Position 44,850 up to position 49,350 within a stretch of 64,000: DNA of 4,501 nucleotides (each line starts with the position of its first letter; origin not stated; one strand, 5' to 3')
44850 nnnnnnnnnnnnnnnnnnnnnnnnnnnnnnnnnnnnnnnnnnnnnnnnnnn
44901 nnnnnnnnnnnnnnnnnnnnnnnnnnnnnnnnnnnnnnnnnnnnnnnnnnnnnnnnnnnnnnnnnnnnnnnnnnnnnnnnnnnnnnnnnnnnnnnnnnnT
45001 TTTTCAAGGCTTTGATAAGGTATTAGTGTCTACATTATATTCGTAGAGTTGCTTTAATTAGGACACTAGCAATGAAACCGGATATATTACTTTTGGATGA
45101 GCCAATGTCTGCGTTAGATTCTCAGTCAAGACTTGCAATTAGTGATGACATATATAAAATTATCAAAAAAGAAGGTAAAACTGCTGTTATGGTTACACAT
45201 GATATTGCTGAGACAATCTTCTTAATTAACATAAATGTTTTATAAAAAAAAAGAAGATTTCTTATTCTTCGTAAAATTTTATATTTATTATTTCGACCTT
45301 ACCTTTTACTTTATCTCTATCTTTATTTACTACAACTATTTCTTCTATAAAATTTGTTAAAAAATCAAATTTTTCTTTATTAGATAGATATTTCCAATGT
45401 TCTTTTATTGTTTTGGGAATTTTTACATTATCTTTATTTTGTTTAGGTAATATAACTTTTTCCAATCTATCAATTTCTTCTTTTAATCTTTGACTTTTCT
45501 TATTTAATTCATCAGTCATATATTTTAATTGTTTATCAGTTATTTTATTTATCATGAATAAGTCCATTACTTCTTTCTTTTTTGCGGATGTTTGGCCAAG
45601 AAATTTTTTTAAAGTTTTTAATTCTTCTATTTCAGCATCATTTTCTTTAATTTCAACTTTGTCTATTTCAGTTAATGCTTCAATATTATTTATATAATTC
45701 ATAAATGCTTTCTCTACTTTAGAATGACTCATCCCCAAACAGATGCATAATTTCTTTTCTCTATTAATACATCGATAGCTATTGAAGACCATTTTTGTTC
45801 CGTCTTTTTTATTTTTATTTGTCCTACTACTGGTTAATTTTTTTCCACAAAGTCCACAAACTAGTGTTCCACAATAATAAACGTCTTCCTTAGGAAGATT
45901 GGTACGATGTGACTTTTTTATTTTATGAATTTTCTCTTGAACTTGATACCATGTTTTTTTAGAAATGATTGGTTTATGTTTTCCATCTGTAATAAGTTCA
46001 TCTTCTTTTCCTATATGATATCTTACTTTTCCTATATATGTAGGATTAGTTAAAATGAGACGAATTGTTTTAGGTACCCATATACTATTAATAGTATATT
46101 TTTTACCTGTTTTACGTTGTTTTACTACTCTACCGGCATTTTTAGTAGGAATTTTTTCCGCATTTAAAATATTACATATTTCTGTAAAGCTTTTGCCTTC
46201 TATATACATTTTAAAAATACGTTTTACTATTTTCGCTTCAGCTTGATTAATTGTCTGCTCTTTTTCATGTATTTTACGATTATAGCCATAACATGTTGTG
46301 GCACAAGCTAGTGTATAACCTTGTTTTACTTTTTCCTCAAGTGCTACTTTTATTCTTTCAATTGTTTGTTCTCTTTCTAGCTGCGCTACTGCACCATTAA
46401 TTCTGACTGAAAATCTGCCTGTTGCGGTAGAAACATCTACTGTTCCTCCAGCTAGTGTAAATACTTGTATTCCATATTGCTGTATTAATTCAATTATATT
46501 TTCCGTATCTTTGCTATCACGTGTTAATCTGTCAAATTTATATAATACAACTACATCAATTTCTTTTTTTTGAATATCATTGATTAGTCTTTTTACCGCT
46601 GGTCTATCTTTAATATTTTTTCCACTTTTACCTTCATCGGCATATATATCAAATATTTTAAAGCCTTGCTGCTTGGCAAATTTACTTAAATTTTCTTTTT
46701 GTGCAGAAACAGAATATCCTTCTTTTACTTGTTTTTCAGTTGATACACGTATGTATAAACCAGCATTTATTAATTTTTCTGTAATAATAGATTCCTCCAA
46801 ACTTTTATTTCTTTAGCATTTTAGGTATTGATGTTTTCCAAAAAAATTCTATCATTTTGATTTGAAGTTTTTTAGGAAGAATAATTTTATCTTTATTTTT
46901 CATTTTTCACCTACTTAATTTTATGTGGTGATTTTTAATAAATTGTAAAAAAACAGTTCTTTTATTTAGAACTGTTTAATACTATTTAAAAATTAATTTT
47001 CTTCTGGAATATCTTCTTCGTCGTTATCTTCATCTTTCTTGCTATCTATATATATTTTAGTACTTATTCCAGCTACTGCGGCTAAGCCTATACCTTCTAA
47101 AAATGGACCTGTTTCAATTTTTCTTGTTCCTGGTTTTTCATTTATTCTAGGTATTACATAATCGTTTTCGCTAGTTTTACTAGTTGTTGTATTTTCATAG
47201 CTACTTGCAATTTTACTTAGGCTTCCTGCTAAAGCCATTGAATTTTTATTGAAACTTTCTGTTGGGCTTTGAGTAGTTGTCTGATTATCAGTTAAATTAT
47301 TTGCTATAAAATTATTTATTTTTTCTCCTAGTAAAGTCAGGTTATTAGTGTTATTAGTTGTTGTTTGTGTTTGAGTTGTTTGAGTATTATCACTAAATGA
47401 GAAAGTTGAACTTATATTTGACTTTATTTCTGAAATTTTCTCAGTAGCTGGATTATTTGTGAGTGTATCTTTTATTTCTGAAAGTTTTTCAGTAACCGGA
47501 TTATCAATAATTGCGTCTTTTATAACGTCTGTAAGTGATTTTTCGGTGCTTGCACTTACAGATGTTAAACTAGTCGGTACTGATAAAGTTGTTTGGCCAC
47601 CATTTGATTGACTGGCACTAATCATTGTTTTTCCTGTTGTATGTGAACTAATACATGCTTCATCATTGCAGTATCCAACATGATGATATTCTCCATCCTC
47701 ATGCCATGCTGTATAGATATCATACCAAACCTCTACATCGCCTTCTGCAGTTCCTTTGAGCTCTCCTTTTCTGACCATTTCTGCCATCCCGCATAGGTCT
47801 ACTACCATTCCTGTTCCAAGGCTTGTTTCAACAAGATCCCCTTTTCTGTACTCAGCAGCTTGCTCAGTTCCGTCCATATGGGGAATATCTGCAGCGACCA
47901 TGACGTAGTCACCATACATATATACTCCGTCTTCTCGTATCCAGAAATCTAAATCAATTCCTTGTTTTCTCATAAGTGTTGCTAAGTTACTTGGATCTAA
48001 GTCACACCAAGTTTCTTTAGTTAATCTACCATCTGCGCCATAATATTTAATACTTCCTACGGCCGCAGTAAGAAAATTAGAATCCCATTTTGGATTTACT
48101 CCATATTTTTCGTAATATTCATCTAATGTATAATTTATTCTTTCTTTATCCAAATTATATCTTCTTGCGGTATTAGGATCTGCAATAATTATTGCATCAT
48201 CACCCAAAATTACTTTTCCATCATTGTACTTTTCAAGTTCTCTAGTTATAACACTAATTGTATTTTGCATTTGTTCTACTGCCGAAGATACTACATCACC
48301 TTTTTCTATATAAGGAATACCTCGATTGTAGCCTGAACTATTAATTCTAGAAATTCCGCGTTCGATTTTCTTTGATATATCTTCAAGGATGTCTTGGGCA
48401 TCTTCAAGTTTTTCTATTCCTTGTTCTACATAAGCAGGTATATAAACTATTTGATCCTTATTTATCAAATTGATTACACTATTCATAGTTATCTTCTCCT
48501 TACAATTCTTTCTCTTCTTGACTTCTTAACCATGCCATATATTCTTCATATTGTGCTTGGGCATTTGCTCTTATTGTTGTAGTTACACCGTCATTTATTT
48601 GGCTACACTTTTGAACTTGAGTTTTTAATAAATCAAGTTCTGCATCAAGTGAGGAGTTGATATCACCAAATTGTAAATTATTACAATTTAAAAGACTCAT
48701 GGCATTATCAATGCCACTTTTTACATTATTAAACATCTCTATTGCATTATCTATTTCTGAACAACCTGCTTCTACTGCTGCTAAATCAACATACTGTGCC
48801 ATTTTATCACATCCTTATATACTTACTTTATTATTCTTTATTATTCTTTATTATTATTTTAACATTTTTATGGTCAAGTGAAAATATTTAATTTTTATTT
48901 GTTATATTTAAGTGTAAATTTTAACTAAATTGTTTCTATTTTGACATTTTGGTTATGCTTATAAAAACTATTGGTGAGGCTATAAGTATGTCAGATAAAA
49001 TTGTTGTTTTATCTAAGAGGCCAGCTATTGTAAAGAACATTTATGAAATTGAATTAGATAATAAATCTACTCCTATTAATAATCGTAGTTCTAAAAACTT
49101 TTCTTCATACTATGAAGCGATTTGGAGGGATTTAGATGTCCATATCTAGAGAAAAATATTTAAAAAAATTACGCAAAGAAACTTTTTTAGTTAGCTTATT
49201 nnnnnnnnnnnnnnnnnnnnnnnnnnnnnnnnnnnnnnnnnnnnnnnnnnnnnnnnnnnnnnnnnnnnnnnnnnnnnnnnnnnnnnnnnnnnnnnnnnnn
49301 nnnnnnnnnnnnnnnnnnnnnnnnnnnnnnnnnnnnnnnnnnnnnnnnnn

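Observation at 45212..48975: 3.8-kb minimal serine-recombinase element whose only cargo is a WXG100-like gene plus a 497-aa effector-like gene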

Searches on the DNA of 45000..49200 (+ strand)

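Call 8: search_dna_similar(query=window:45000-49200:+, collection=phages, mode=near)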
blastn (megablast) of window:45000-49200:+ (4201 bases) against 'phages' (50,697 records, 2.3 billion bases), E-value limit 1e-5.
No match.

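Call 9: search_dna_similar(query=window:45000-49200:+, collection=plasmids, mode=near)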
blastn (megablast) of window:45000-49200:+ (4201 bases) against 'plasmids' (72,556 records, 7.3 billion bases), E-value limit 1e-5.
No match.
